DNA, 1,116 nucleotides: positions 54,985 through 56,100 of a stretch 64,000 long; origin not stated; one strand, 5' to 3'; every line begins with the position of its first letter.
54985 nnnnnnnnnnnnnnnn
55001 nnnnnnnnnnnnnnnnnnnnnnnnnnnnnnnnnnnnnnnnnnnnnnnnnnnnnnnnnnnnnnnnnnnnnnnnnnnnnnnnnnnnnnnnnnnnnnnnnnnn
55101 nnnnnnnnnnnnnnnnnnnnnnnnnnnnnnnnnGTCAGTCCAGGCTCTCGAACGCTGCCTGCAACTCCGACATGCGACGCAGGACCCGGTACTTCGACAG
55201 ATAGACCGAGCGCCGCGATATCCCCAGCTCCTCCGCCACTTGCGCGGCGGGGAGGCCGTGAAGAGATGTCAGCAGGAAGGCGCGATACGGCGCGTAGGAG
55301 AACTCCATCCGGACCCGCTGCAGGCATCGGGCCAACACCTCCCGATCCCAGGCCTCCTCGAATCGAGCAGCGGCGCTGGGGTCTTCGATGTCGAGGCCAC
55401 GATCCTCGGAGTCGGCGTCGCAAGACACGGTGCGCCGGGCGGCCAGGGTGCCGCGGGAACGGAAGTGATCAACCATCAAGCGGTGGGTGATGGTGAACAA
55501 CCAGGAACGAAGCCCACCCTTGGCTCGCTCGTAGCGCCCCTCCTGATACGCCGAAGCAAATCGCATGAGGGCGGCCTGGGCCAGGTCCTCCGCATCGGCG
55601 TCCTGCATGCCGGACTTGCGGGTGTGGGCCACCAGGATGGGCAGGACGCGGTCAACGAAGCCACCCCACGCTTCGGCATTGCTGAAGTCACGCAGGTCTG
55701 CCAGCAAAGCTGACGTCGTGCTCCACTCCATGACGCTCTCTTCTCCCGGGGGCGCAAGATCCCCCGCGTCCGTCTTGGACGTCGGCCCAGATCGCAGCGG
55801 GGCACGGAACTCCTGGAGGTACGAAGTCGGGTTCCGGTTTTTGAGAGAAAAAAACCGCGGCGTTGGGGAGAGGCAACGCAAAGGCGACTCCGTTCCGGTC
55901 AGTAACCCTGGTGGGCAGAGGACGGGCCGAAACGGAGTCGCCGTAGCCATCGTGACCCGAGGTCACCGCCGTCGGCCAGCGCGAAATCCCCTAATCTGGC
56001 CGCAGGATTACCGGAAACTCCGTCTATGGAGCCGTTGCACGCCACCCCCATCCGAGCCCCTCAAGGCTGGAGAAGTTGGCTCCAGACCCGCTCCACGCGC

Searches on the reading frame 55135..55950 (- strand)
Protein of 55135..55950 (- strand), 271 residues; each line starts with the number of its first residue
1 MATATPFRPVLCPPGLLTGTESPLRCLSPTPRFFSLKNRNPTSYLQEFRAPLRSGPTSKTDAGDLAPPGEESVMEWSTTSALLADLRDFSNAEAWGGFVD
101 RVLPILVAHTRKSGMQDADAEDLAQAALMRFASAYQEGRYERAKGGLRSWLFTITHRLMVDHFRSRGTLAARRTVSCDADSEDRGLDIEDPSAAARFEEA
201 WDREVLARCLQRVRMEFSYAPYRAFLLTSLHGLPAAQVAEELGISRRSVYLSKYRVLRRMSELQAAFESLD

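Call 44: search_protein_families(library=pfam, proteins=[window:55135-55950:-], max_evalue=0.00001)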
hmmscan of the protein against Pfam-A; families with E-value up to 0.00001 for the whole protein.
window:55135-55950:- (271 aa): 2 families
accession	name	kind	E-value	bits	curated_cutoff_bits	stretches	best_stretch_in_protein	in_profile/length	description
PF04542.20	Sigma70_r2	-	1.7e-10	41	24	1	99-167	2-69/71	Sigma-70 region 2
PF08281.18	Sigma70_r4_2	-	5e-06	26.5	25.7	0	223-260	17-54/54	Sigma-70, region 4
